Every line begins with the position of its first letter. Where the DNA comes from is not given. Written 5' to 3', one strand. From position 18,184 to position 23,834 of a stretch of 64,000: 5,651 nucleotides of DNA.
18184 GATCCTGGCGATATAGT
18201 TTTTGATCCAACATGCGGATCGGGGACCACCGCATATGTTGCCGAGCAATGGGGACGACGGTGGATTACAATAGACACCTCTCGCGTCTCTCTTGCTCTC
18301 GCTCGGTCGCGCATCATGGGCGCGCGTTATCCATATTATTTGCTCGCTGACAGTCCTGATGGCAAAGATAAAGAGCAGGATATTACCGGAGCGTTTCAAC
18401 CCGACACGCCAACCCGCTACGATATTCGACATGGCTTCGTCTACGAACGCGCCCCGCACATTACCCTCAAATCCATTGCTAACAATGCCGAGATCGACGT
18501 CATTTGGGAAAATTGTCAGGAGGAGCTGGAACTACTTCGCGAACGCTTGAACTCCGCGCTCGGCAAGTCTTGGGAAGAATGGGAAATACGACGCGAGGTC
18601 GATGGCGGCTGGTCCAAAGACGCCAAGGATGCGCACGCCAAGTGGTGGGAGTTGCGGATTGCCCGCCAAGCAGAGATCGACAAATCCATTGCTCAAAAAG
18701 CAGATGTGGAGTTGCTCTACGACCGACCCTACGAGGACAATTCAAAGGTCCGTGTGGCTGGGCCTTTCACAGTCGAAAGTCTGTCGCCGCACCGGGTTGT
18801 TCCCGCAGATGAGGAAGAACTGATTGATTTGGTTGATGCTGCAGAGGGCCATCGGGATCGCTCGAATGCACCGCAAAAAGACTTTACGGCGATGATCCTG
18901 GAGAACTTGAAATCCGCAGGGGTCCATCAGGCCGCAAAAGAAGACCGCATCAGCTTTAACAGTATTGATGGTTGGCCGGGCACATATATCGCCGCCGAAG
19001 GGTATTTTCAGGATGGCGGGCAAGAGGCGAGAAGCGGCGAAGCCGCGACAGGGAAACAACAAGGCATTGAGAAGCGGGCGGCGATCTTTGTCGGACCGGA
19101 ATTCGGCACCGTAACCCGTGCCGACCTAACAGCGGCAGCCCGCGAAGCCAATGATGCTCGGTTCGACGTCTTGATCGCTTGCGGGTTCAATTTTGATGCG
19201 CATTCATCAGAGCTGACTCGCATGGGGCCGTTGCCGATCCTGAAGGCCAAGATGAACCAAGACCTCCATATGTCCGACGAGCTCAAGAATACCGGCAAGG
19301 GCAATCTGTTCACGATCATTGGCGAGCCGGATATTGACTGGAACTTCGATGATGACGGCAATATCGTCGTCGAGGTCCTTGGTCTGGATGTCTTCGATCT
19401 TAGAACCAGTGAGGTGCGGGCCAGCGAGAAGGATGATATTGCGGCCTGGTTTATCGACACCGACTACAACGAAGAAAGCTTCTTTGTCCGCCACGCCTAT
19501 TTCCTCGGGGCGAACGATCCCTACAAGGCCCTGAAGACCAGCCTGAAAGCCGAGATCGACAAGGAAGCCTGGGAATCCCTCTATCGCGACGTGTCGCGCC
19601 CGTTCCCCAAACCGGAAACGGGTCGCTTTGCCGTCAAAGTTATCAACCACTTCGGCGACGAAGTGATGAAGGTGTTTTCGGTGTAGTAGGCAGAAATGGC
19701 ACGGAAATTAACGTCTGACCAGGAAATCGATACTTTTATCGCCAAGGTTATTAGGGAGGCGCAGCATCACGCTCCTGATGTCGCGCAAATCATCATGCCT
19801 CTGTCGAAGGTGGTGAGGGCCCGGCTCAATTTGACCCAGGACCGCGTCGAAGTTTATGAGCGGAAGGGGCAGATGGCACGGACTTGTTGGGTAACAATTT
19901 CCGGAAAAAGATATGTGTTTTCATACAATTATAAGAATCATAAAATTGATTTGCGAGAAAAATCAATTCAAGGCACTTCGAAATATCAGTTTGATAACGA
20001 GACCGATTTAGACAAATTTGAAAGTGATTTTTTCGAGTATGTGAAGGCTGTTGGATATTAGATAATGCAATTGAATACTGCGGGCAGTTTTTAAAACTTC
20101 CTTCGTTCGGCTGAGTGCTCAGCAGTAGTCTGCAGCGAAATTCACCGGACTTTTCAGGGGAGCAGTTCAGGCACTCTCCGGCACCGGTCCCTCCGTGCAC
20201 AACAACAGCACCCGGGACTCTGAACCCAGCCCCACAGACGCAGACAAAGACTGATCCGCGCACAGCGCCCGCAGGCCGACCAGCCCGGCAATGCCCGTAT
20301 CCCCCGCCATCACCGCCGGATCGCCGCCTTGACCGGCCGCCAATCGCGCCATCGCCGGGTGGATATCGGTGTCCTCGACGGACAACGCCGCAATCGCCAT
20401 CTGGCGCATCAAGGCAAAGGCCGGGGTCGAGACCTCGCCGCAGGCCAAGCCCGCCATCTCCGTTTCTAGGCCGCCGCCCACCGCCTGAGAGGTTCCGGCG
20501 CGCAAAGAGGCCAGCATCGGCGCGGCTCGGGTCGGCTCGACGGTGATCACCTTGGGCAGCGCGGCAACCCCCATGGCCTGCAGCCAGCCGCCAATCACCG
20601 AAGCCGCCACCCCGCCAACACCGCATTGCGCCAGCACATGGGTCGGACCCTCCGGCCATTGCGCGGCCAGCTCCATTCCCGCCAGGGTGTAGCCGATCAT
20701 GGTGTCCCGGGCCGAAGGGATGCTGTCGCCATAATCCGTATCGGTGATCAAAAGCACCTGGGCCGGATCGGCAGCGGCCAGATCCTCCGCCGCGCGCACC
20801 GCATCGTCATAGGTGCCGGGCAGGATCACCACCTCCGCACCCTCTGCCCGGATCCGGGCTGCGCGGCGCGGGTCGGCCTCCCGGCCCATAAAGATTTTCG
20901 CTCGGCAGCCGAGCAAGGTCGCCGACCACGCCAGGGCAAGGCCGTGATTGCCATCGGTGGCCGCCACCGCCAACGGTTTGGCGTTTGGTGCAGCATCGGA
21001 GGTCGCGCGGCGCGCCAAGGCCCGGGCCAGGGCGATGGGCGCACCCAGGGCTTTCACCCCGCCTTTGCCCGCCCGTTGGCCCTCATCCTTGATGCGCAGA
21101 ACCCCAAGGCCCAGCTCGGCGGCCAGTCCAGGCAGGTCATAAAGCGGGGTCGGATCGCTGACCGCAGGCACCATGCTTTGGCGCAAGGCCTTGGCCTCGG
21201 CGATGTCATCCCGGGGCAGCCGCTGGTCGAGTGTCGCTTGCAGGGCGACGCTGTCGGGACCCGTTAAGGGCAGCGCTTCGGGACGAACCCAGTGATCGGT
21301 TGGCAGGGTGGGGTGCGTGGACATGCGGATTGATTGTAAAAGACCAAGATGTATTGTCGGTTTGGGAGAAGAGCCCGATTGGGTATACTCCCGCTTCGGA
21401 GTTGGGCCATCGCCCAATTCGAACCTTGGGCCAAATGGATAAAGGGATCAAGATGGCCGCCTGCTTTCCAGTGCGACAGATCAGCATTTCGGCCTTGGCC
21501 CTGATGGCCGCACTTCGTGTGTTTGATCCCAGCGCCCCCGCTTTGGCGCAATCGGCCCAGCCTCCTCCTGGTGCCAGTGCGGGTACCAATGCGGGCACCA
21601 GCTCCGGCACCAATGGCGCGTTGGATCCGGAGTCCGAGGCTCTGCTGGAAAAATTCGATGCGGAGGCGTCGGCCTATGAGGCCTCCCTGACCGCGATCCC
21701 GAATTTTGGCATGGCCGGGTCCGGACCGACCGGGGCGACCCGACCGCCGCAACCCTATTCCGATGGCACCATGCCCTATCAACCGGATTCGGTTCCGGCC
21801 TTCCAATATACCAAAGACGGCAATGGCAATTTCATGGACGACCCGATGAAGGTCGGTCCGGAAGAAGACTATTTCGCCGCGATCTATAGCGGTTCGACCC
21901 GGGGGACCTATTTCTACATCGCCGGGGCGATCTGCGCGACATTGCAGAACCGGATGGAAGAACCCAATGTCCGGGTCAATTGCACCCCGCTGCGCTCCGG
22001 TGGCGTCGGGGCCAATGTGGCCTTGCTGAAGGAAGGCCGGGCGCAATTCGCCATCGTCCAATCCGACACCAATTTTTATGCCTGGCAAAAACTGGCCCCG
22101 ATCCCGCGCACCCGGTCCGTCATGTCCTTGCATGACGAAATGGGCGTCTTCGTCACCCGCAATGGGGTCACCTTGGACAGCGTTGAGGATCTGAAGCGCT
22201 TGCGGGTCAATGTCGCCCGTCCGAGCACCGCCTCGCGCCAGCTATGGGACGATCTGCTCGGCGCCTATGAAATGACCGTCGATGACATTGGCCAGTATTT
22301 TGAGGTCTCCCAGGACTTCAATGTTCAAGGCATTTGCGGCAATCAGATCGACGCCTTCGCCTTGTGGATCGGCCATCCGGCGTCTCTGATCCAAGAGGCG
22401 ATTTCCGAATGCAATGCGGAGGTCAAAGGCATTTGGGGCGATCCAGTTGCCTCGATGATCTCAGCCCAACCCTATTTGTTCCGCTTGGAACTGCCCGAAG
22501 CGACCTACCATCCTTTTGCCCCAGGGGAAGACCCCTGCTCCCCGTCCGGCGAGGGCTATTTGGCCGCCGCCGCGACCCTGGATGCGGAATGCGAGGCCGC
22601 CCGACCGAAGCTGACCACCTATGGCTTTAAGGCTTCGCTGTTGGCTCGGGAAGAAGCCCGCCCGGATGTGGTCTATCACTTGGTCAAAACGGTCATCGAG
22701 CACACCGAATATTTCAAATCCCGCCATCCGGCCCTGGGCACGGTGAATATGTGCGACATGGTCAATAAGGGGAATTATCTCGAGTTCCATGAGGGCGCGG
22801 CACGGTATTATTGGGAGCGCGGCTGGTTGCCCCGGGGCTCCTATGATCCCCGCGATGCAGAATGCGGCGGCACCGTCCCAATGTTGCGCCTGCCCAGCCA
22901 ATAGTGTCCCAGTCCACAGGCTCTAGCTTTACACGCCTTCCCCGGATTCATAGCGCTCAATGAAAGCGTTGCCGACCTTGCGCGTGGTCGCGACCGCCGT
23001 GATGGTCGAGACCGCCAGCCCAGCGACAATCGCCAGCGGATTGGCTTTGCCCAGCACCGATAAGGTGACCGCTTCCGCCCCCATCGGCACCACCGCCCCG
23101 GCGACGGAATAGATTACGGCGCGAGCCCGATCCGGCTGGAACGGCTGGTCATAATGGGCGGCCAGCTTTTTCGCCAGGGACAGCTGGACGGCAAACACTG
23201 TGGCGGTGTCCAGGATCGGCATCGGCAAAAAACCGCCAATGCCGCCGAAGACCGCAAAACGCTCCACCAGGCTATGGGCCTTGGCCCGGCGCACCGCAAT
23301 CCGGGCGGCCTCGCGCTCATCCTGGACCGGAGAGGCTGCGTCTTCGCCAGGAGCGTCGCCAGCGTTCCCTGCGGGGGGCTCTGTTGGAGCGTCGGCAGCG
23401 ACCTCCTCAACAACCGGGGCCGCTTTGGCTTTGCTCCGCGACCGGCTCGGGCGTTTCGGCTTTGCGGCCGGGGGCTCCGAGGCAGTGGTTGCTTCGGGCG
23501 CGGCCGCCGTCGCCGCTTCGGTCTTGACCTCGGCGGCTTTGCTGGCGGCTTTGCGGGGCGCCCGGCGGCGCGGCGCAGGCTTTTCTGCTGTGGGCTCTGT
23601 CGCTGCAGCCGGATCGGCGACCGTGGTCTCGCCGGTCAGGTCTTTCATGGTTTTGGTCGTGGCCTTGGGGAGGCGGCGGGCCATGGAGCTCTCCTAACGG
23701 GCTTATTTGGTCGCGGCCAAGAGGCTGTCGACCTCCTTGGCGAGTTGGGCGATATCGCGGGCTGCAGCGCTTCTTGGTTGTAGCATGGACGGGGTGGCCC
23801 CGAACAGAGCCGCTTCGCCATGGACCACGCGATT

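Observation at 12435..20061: Type III-like R-M operon with atypical order and an inserted unknown gene (Res - X - Mod - small ORF) on a low-GC island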

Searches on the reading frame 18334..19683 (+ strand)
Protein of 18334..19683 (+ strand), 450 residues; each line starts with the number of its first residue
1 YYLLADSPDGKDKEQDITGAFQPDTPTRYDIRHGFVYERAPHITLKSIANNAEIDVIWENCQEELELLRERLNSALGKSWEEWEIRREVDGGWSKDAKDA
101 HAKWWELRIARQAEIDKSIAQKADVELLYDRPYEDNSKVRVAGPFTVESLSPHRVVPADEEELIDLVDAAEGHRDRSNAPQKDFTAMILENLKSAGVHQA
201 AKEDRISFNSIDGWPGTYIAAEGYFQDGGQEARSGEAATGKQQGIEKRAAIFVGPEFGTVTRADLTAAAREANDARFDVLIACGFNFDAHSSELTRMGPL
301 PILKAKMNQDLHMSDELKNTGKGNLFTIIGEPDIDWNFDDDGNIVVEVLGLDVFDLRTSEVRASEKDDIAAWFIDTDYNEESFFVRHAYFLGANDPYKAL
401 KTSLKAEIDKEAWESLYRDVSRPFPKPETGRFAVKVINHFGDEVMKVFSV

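Call 60: search_protein_families(library=pfam, proteins=[window:18334-19683:+], max_evalue=1)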
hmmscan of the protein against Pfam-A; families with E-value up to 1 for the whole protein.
seq(450 aa): 1 family
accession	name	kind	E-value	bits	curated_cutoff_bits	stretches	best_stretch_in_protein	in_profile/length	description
PF21685.2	Fungal_virus_P2_N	-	0.094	12.1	27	0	248-289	32-73/365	Fungal virus Capsid protein, N-terminal domain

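Call 73: find_homologous_proteins(query=window:18334-19683:+, max_evalue=0.00001)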
Query window:18334-19683:+ (450 aa): 8000 proteins with E <= 0.00001 among 8000 candidates; the best 120 are listed.
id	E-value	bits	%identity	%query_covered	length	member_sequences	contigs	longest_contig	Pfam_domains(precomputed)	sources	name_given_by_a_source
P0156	0.0e+0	1026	100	100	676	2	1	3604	PF01555.25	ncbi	ncbi:MAG: DNA methyltransferase, partial [Rhodospirillaceae bacterium]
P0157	1.6e-242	823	72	100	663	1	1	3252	PF13649.13,PF01555.25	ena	-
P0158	2.2e-234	796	79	100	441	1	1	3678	-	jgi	jgi:adenine-specific DNA-methyltransferase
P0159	6.3e-230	782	78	100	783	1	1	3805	PF01555.25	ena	-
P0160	1.1e-227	774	77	100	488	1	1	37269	PF01555.25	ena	-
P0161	1.3e-227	774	77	100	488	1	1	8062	PF01555.25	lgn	-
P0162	9.9e-225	765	76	100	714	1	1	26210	PF01555.25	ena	-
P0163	8.1e-224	762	76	100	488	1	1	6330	PF01555.25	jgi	jgi:adenine-specific DNA-methyltransferase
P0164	1.1e-223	761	76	100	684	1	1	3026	PF01555.25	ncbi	-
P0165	5.0e-223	759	74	100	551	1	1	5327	PF01555.25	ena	-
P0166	9.2e-221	752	74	100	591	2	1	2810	PF01555.25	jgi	-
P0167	1.3e-220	751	75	100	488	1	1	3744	PF01555.25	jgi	jgi:adenine-specific DNA-methyltransferase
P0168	7.5e-220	749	75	100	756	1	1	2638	PF01555.25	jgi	jgi:adenine-specific DNA-methyltransferase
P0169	2.5e-219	747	74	100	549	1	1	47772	PF01555.25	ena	-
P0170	3.1e-218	743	75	100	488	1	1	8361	PF01555.25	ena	-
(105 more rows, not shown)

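Call 77: predict_structure(alignment_id=A7)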
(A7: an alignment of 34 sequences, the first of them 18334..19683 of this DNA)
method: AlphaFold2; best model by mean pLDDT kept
length: 450 residues; sequences in the alignment: 34
mean_pLDDT: 60.2   pTM: 0.34
mean pLDDT of the five models: 60.2, 59.9, 58.7, 50.2, 50.1
residues with pLDDT >= 90: 28; 70-90: 154; 50-70: 91; < 50: 177
segments of 3 or more residues with pLDDT < 50: 29-47, 123-182, 201-203, 229-243, 256-259, 285-297, 307-329, 381-417
pLDDT, mean of each block of 10 residues (from residue 1): 62 67 59 45 45 78 92 92 80 91 90 74 43 29 33 26 39 33 57 63 67 81 72 37 68 60 73 83 53 45 53 28 36 83 84 62 73 67 43 36 39 53 73 72 70
secondary structure, 60 per line:
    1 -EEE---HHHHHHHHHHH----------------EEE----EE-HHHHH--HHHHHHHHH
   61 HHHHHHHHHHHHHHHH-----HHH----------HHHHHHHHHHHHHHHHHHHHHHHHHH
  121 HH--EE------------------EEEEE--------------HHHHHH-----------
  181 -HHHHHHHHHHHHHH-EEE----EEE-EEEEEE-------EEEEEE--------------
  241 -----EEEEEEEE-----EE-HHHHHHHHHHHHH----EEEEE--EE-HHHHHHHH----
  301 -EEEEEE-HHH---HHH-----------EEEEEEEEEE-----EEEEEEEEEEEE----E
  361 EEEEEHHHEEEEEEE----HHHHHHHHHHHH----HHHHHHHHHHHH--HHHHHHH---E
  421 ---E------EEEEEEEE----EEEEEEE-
elements in order: E2-4 H8-18 E35-37 H45-49 H52-76 H95-122 E145-149 H164-169 H182-195 E197-199 E204-206 E208-213 E221-226 E246-253 H262-274 E279-283 H289-296 E302-307 E329-338 E344-355 E360-365 E369-375 H380-391 H396-407 H410-416 E431-438 E443-449

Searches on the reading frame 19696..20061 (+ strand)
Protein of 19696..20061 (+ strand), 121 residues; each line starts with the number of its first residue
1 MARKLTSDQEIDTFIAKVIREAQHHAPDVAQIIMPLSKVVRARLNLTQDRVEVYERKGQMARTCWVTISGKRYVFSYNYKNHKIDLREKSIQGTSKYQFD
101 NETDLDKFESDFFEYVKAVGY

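Call 3: search_protein_families(library=pfam, proteins=[window:19696-20061:+], max_evalue=0.01)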
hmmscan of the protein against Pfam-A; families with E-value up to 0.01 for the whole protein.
window:19696-20061:+ (121 aa): 1 family
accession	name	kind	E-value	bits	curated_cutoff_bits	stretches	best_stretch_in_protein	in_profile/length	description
PF18315.6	VCH_CASS14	-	7.1e-13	49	26.7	1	13-106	3-94/97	Integron cassette protein VCH_CASS1 chain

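Call 4: search_protein_families(library=padloc, proteins=[window:19696-20061:+], max_evalue=0.01)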
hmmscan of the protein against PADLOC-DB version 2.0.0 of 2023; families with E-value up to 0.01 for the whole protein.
window:19696-20061:+ (121 aa): 0 families

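Call 5: search_protein_families(library=ncbifam, proteins=[window:19696-20061:+], max_evalue=0.01)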
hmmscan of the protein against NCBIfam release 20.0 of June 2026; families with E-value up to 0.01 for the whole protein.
window:19696-20061:+ (121 aa): 0 families

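Call 25: search_protein_families(library=phrogs, proteins=[window:19696-20061:+], max_evalue=0.01)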
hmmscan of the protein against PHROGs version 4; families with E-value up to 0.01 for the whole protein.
window:19696-20061:+ (121 aa): 3 families
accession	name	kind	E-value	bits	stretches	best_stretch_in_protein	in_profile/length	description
phrog_5959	-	unknown function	4.4e-07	31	1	10-112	10-112/115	-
phrog_34675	-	unknown function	0.0075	17.1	0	38-94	3-60/64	-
phrog_22791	-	unknown function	0.0087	17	0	38-103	3-67/159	-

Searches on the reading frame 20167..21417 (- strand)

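Call 14: search_protein_families(library=pfam, proteins=[window:20167-21417:-], max_evalue=0.001)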
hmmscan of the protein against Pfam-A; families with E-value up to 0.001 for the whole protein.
window:20167-21417:- (416 aa): 1 family
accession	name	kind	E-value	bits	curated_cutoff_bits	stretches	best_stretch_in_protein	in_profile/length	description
PF00291.31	PALP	-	1.3e-44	153.1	35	1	89-392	7-284/295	Pyridoxal-phosphate dependent enzyme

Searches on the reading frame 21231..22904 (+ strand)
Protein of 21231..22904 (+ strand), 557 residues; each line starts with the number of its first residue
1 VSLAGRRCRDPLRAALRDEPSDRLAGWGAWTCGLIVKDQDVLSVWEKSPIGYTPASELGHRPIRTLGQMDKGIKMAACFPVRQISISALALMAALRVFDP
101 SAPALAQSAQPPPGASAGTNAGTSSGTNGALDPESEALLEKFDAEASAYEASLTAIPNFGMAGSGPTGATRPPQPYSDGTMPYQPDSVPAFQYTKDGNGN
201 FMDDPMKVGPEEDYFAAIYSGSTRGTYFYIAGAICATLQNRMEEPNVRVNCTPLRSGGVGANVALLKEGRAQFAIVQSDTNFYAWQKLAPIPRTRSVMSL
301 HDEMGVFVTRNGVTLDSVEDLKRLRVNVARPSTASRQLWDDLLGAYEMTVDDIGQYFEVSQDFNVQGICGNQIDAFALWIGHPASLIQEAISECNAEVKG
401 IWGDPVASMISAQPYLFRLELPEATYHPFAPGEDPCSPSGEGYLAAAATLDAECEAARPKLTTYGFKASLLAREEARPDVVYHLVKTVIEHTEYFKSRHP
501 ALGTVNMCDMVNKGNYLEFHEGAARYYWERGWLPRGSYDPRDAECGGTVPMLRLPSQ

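Call 14: search_protein_families(library=pfam, proteins=[window:21231-22904:+], max_evalue=0.001)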
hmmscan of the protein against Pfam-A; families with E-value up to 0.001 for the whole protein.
window:21231-22904:+ (557 aa): 1 family
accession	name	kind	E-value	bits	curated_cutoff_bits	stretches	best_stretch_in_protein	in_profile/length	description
PF16868.10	NMT1_3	-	1.9e-41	143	27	2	220-427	3-215/289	NMT1-like family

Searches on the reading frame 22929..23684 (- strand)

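Call 14: search_protein_families(library=pfam, proteins=[window:22929-23684:-], max_evalue=0.001)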
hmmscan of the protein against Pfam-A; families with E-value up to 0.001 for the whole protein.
window:22929-23684:- (251 aa): 1 family
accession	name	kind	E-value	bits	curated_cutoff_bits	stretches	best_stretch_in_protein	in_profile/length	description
PF05128.17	DUF697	-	2.6e-11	44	27.7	1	121-248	7-138/162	Domain of unknown function (DUF697)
